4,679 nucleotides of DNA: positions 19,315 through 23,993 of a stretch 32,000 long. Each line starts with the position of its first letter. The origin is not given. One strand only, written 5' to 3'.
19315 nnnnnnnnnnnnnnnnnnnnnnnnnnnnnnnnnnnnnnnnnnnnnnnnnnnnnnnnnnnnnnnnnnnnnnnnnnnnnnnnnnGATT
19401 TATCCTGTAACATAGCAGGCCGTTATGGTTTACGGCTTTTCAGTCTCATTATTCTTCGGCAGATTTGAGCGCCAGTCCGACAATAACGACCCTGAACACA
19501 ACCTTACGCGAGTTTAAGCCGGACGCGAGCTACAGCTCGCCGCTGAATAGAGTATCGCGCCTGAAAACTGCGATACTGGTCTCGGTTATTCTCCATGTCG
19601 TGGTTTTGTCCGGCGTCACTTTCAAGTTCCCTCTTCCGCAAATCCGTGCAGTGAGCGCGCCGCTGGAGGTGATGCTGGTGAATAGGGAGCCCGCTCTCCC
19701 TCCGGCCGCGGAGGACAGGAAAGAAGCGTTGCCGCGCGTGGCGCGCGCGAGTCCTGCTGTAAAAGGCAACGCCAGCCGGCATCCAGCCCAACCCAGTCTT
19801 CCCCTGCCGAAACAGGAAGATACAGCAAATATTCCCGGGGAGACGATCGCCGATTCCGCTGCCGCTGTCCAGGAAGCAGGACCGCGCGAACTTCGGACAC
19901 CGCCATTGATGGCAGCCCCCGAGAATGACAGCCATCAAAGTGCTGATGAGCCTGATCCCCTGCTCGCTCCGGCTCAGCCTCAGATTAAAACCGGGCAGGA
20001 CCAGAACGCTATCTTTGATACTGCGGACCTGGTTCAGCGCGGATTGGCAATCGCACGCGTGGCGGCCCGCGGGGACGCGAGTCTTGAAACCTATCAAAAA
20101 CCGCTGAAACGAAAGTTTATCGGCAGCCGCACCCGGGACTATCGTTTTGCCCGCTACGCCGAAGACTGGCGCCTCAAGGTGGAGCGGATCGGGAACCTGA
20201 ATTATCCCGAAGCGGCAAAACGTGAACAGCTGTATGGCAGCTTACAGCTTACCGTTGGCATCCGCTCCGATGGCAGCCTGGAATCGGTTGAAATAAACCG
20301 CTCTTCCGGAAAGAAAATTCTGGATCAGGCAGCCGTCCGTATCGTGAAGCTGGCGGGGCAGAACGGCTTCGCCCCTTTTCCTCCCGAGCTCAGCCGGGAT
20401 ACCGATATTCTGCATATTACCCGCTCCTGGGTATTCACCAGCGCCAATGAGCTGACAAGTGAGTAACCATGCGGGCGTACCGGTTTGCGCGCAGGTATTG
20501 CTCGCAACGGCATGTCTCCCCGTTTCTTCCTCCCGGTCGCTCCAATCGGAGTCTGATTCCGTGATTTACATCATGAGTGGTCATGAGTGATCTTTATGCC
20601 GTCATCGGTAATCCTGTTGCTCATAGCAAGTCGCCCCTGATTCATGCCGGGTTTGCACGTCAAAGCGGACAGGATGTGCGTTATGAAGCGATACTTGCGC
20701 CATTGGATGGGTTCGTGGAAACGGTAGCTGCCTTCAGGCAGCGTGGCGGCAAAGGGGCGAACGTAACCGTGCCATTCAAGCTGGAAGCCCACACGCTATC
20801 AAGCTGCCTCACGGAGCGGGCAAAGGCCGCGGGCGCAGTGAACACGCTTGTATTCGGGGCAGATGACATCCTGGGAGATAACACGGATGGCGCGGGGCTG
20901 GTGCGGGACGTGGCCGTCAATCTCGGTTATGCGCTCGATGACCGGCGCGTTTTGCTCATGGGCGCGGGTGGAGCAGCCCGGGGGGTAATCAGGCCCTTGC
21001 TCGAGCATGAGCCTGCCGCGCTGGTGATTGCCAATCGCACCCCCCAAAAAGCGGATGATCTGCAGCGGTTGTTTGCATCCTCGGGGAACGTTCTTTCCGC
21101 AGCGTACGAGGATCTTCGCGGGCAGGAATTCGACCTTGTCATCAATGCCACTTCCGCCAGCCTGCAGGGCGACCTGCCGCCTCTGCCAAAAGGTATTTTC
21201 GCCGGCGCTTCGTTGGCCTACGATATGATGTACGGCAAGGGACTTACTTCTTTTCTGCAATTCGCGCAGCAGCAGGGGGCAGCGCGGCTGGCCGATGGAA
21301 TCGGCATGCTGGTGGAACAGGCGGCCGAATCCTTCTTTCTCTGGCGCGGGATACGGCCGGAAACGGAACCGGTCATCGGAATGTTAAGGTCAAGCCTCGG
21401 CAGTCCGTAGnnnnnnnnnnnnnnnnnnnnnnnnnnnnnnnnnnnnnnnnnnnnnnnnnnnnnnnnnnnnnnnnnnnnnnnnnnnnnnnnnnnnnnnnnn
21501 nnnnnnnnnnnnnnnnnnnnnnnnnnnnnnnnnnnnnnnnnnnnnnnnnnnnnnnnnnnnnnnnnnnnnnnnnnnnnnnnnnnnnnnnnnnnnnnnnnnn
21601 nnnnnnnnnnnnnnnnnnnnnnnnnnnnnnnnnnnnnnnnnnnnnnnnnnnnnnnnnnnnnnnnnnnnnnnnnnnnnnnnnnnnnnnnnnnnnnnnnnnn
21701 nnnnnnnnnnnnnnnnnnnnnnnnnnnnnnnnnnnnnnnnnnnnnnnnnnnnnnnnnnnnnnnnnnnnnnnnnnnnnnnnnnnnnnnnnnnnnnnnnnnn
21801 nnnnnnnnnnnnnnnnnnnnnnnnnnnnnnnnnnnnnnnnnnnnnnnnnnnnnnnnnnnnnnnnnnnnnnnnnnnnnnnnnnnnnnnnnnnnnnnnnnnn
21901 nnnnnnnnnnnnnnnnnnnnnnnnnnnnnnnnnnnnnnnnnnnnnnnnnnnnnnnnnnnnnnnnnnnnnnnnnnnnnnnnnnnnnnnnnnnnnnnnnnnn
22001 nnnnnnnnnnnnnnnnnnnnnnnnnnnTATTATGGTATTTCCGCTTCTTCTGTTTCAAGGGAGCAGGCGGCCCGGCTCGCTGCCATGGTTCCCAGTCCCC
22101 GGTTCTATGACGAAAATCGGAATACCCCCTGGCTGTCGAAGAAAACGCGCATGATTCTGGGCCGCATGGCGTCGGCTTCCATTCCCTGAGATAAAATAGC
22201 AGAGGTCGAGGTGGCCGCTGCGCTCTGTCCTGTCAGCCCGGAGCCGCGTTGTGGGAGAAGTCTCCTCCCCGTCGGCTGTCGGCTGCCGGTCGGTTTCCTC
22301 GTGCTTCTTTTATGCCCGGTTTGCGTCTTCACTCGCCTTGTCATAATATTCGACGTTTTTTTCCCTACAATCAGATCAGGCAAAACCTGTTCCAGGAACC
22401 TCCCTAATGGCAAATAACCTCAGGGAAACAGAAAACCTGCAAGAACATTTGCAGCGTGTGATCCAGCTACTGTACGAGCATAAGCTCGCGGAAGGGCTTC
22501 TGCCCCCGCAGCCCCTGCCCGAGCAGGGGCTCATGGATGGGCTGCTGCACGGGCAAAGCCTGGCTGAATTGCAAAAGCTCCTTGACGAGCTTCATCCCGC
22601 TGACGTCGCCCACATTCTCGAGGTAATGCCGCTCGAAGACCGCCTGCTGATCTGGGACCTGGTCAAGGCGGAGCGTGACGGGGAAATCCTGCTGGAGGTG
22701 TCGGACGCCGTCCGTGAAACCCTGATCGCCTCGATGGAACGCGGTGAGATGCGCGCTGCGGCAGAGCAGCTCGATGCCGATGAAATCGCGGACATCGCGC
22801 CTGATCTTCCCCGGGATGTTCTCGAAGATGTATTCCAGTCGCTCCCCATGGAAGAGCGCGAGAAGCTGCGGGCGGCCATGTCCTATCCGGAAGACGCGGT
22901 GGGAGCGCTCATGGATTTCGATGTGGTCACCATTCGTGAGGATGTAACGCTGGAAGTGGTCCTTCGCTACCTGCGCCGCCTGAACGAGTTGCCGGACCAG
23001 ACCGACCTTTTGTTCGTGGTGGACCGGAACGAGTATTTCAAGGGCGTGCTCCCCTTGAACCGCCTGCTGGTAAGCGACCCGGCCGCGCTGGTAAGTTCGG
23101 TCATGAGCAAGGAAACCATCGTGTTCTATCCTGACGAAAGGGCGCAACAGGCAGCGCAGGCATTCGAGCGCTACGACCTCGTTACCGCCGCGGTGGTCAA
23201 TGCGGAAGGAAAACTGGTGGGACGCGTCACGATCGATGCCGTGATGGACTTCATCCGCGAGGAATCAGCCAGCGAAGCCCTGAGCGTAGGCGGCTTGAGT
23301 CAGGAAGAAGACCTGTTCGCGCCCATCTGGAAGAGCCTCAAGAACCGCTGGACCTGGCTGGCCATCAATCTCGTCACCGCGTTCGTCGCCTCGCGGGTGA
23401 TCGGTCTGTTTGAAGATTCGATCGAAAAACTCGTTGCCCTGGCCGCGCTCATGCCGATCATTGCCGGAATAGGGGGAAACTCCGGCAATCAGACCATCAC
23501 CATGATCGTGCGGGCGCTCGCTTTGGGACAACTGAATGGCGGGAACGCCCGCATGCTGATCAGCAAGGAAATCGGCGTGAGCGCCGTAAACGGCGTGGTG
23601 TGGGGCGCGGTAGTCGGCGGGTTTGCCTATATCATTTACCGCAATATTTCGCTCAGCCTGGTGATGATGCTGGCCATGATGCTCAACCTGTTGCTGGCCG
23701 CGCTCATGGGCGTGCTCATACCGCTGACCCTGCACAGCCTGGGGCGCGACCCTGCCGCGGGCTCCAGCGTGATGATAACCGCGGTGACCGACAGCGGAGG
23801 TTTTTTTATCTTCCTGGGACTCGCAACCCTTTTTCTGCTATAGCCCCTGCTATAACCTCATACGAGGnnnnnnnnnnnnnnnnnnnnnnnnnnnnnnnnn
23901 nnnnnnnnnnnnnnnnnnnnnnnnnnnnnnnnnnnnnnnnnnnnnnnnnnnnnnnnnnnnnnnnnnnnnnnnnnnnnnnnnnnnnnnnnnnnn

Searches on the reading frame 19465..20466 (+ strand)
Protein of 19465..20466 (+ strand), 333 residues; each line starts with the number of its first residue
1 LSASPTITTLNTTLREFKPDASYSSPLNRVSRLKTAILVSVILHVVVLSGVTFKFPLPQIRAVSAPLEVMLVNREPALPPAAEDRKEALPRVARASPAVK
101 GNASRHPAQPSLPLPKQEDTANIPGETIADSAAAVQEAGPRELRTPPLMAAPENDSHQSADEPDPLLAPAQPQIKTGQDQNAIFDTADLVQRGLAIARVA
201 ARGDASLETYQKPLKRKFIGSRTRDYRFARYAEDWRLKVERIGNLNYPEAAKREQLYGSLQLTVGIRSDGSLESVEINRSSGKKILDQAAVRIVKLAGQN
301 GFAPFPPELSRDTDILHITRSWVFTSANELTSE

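Call 26: search_protein_families(library=pfam, proteins=[window:19465-20466:+], max_evalue=0.001)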
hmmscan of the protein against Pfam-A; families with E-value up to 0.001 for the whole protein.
window:19465-20466:+ (333 aa): 2 families
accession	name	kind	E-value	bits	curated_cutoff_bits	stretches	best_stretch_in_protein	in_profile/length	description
PF03544.19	TonB_C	-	4.4e-13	49.9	24.6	1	244-308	2-63/79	Gram-negative bacterial TonB protein C-terminal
PF13103.11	TonB_2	-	2.7e-05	24.6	22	1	259-308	27-73/85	TonB C terminal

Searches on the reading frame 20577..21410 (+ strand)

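Call 26: search_protein_families(library=pfam, proteins=[window:20577-21410:+], max_evalue=0.001)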
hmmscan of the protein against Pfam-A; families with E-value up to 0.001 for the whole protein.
window:20577-21410:+ (277 aa): 3 families
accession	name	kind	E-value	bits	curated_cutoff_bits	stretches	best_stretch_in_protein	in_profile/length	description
PF08501.16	Shikimate_dh_N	-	3e-22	79.1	27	1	9-91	1-83/83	Shikimate dehydrogenase substrate binding domain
PF01488.26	Shikimate_DH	-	3.4e-10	40.6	24.3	1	119-195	9-86/138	Shikimate / quinate 5-dehydrogenase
PF18317.6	SDH_C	-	9.3e-10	38.5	25.8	1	241-266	1-26/31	Shikimate 5'-dehydrogenase C-terminal domain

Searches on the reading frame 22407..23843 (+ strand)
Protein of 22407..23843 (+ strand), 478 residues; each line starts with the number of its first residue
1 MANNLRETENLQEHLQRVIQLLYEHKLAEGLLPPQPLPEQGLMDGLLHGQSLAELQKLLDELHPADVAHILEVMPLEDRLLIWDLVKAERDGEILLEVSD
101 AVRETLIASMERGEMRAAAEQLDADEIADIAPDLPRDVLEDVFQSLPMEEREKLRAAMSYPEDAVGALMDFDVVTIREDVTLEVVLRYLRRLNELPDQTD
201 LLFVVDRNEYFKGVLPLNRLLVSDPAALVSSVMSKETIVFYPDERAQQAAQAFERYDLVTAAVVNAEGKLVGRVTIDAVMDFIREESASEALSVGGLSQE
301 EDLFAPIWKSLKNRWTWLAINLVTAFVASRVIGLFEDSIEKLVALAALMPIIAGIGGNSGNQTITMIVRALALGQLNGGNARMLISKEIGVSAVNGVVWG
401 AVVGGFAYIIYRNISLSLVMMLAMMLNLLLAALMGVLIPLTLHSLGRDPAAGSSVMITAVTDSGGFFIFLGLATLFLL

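Call 26: search_protein_families(library=pfam, proteins=[window:22407-23843:+], max_evalue=0.001)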
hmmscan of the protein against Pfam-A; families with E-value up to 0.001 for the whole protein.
window:22407-23843:+ (478 aa): 3 families
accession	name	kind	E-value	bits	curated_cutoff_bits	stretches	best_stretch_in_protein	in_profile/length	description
PF01769.21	MgtE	-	3.2e-32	111.9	27.6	1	349-472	1-125/125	Divalent cation transporter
PF03448.22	MgtE_N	-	1.1e-24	87.4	25.9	1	62-163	1-102/102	MgtE intracellular N domain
PF00571.33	CBS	-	8.2e-14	52.1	24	1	229-284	1-56/57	CBS domain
